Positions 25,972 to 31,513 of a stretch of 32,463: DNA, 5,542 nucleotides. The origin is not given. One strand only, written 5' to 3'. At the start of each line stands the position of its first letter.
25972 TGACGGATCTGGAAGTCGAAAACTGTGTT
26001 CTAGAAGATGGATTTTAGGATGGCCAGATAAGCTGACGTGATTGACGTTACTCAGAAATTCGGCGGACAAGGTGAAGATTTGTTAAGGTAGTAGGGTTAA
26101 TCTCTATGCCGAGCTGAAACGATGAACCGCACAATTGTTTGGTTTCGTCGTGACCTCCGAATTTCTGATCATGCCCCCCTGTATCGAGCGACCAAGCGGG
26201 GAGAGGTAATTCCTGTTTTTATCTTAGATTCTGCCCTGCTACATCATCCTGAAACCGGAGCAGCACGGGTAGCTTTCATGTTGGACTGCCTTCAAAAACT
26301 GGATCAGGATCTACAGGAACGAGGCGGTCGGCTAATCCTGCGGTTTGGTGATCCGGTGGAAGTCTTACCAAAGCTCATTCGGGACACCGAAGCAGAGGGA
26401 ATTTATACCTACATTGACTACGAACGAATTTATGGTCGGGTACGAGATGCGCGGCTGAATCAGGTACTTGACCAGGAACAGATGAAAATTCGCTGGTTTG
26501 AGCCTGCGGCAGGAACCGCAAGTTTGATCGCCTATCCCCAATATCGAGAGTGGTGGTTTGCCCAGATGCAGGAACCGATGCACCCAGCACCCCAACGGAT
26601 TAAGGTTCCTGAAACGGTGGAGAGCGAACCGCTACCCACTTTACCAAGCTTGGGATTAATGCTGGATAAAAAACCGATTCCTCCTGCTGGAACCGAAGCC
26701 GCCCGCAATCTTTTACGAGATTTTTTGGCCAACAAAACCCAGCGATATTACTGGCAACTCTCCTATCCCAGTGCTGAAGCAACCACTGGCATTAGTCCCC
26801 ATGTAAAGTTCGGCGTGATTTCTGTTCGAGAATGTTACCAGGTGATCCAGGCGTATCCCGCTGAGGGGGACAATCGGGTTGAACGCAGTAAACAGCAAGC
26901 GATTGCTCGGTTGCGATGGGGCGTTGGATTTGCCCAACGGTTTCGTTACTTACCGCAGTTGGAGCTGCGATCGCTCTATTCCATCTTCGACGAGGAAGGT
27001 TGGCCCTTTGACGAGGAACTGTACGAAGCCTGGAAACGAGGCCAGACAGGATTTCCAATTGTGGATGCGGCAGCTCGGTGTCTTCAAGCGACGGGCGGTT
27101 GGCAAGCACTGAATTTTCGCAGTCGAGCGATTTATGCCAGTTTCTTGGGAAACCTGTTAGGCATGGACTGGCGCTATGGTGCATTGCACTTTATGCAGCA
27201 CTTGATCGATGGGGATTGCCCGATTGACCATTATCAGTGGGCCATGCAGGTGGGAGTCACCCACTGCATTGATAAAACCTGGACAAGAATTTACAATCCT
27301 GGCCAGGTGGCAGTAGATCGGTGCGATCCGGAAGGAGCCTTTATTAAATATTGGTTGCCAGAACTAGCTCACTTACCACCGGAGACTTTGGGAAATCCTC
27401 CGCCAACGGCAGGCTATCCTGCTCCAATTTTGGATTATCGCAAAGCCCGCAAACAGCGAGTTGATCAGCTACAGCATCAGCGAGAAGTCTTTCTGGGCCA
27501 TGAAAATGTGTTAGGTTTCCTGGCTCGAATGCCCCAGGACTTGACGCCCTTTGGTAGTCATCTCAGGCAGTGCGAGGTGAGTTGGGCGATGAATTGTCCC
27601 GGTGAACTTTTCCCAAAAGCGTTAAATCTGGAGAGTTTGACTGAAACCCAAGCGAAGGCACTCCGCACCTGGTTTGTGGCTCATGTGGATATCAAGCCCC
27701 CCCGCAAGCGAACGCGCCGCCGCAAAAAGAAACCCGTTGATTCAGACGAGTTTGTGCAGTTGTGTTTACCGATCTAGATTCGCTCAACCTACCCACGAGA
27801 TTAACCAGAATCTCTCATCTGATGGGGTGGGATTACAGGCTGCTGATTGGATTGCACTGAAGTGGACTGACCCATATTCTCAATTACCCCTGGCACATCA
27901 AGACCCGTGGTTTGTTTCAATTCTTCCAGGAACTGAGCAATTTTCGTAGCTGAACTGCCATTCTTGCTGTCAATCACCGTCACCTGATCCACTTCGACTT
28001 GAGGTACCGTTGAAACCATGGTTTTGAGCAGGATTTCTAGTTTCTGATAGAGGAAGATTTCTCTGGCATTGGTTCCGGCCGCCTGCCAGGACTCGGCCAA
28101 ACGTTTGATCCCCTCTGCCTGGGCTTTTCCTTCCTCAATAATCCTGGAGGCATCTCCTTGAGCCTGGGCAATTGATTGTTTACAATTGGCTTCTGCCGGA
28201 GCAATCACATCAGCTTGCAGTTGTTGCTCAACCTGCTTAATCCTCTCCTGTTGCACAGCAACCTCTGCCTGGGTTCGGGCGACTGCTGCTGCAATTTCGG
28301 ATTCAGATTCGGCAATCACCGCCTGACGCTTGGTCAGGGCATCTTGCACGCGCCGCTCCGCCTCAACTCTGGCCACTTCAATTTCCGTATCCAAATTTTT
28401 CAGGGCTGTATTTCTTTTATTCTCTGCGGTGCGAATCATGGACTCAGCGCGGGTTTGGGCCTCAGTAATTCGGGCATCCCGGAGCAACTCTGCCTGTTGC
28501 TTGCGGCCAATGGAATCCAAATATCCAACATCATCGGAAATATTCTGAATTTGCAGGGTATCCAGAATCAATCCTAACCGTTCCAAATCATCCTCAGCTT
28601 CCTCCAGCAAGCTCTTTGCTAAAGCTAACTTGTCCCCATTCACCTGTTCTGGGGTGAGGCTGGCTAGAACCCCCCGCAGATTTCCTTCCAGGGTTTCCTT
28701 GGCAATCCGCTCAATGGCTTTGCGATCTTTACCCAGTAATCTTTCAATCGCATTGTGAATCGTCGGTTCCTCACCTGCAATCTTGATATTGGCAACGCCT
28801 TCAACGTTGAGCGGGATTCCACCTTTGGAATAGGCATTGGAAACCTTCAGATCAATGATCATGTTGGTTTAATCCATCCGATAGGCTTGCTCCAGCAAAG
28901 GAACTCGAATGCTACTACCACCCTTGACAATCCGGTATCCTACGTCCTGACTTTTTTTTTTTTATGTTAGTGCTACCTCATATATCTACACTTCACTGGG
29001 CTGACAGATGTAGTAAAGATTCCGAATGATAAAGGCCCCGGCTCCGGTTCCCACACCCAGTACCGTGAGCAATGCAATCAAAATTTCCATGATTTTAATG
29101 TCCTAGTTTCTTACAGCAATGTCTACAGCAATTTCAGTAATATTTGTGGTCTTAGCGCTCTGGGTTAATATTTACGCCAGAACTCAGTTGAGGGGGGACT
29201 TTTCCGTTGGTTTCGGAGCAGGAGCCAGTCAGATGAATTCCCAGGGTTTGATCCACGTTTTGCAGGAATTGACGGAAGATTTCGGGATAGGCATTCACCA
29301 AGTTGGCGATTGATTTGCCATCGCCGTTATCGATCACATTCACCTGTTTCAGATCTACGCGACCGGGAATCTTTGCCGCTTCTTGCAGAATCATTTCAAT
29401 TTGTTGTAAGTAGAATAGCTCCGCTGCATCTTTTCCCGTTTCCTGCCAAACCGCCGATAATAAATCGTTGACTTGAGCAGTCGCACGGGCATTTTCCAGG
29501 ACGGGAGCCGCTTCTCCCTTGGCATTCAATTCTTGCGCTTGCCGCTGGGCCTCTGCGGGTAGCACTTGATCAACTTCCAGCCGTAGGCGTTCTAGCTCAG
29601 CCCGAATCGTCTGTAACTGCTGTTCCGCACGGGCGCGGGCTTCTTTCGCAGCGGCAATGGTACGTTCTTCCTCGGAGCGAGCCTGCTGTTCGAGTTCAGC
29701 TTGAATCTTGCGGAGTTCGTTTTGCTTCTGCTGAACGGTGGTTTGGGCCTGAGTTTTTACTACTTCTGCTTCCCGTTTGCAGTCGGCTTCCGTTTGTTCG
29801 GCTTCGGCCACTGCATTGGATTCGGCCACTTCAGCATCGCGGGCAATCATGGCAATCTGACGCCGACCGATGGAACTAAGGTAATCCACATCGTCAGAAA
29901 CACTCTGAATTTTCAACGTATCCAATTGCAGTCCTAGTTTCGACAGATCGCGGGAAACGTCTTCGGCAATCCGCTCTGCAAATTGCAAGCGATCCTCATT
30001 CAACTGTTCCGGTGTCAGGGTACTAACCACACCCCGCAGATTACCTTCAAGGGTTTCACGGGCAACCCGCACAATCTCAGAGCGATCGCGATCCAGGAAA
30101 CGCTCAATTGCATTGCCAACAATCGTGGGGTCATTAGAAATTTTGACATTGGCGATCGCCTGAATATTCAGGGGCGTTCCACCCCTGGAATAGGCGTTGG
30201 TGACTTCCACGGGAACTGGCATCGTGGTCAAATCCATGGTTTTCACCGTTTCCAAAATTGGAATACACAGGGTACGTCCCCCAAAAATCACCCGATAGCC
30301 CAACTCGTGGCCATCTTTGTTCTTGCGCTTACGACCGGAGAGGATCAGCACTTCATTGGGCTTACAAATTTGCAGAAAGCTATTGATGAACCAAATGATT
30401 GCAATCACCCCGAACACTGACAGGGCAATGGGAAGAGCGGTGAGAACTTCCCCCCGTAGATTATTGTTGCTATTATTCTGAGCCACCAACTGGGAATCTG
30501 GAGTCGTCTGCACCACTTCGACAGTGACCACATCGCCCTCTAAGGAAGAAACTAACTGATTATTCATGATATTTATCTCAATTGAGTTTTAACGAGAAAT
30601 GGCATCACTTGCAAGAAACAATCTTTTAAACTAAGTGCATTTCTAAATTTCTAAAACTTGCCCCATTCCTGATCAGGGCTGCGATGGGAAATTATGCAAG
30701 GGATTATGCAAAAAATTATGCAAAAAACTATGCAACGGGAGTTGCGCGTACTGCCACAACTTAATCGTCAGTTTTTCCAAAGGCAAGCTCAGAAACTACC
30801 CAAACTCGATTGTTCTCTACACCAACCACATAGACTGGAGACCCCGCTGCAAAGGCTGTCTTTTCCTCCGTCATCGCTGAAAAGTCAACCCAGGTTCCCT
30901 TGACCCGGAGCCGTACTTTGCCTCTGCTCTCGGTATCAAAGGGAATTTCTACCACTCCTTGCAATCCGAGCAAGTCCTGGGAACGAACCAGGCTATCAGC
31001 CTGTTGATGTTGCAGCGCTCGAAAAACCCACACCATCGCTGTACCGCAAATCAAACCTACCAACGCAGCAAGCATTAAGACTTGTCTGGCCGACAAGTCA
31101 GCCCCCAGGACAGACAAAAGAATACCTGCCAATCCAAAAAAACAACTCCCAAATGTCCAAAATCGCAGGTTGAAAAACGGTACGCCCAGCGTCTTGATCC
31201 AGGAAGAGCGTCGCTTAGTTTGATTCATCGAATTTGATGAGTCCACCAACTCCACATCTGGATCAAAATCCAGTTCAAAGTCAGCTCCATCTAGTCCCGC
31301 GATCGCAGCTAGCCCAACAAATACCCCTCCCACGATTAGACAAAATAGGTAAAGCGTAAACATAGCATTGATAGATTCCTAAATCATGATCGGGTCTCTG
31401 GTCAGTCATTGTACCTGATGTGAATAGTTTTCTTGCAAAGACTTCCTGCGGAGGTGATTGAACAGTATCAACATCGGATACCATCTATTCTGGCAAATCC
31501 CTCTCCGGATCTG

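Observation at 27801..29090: Tandem flotillin paralog with three in-frame nonsense codons in its N-terminus, leaving an anchor-less SPFH ORF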

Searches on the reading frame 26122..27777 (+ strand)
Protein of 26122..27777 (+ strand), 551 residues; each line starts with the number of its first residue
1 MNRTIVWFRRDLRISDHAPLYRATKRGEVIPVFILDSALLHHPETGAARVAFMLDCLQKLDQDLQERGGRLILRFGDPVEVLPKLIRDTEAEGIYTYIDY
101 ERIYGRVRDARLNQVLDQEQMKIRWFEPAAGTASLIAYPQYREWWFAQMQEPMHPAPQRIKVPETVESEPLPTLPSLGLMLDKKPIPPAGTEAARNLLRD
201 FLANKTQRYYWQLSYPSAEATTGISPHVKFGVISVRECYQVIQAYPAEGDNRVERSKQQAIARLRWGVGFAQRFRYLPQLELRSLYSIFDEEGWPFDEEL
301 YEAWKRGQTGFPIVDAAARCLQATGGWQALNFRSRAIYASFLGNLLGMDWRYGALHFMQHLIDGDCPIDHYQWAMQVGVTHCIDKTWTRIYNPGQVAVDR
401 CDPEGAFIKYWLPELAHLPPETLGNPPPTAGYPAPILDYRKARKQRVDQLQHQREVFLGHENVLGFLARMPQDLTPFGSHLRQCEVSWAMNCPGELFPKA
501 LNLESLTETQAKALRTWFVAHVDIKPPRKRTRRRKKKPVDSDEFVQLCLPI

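Call 7: search_protein_families(library=pfam, proteins=[window:26122-27774:+], max_evalue=0.01)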
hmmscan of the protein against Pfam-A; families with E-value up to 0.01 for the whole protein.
window:26122-27774:+ (551 aa): 2 families
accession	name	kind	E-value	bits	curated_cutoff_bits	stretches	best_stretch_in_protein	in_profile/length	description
PF03441.19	FAD_binding_7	-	2.6e-43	148.3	27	1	262-451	3-202/203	FAD binding domain of DNA photolyase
PF00875.24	DNA_photolyase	-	1.3e-31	110.2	26.6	1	4-124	1-121/164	DNA photolyase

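Call 17: find_encoding_contigs(protein=window:26122-27777:+, flank=4000, max_places=10)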
Protein window:26122-27777:+ (551 aa): 1 contig read that carries it; 1 place shown.
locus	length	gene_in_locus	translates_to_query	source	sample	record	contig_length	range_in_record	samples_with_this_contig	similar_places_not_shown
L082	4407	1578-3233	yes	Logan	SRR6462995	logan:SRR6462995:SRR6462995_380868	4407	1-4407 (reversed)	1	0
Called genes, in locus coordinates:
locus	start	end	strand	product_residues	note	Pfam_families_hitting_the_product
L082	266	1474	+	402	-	PF13489:Methyltransf_23, PF08241:Methyltransf_11, PF08242:Methyltransf_12 (faint), PF13649:Methyltransf_25 (weak), PF08484:Methyltransf_14, PF22674:C2185-like_N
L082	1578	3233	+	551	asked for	PF00875:DNA_photolyase, PF03441:FAD_binding_7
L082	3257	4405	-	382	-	?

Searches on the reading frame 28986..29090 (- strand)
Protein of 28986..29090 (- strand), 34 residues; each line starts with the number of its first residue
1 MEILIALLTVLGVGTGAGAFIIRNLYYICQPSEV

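Call 24: find_encoding_contigs(protein=window:28986-29090:-, flank=3000, max_places=10)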
Protein window:28986-29090:- (34 aa): no gene with exactly this product is on record in the collection.

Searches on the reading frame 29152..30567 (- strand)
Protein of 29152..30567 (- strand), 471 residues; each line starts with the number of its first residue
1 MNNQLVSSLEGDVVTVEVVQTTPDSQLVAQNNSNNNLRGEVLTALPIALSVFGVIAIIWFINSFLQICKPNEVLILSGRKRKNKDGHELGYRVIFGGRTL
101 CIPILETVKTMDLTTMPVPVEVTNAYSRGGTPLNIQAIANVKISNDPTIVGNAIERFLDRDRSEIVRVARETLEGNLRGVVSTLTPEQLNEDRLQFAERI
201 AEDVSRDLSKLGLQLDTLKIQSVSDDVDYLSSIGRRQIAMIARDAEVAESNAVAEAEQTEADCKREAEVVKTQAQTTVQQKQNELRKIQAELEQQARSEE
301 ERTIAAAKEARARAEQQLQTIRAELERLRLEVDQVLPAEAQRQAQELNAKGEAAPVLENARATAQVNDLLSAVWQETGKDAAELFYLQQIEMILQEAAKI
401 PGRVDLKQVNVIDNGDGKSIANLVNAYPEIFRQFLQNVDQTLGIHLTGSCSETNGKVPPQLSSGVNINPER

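Call 7: search_protein_families(library=pfam, proteins=[window:29155-30567:-], max_evalue=0.01)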
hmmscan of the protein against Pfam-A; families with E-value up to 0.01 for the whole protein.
window:29155-30567:- (471 aa): 1 family
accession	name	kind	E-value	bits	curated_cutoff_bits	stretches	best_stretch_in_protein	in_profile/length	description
PF01145.31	Band_7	-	1.6e-22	80.9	23.6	1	68-251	3-173/176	SPFH domain / Band 7 family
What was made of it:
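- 29152..30567 (-): Flotillin paralog 1 (471 aa), intact. Band_7 domain, E = 1.6e-22 (call 7).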

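Call 15: find_encoding_contigs(protein=window:29152-30567:-, flank=4000, max_places=10)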
Protein window:29152-30567:- (471 aa): 1 contig read that carries it; 1 place shown.
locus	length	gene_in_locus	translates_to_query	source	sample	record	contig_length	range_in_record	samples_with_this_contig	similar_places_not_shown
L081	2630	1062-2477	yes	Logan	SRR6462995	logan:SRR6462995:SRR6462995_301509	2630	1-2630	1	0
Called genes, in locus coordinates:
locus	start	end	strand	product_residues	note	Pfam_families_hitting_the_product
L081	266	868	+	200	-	PF01957:NfeD (weak)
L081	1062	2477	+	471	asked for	PF01145:Band_7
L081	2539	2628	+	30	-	?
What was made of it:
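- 29152..30567 (-): The identical protein is found in Logan contig L081 (call 15).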

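Call 51: search_protein_families(library=ncbifam, proteins=[window:29155-30567:-], max_evalue=0.001)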
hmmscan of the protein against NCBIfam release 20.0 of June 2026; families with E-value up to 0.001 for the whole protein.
window:29155-30567:- (471 aa): 1 family
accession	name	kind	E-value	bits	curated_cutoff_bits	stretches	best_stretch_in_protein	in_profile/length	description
NF058507.1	FlotScfldFlot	equivalog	1.9e-39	136.1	700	1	54-319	11-281/477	flotillin lipid rafts scaffold protein FloT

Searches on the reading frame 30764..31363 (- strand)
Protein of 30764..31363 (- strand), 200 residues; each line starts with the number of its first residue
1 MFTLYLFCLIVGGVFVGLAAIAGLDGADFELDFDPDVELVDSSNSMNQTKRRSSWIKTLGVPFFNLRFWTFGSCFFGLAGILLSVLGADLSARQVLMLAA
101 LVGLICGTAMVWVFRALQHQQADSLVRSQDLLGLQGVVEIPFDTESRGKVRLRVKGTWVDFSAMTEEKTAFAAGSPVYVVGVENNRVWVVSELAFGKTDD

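Call 7: search_protein_families(library=pfam, proteins=[window:30764-31363:-], max_evalue=0.01)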
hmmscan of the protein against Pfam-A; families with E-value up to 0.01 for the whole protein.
window:30764-31363:- (200 aa): 2 families
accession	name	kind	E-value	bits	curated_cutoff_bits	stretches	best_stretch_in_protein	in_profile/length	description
PF01957.25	NfeD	-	2.2e-05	25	29.1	1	129-189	2-55/57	NfeD-like C-terminal, partner-binding domain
PF13567.11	DUF4131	-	0.002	18.3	31.6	1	66-155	5-91/165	Domain of unknown function (DUF4131)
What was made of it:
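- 30761..31363 (-): nfeD-like membrane protein gene (200 aa), first gene of the cassette. Weak Pfam NfeD C-terminal domain hit, E = 2.2e-5 (call 7).
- On Flotillin (SPFH2) family, NfeD-associated: The 200-aa protein at 30761-31363 has a weak NfeD C-terminal hit, E = 2.2e-5, which is below the Pfam cut-off (call 7).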

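Call 51: search_protein_families(library=ncbifam, proteins=[window:30764-31363:-], max_evalue=0.001)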
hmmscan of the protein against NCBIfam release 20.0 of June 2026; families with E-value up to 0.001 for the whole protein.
window:30764-31363:- (200 aa): 0 families
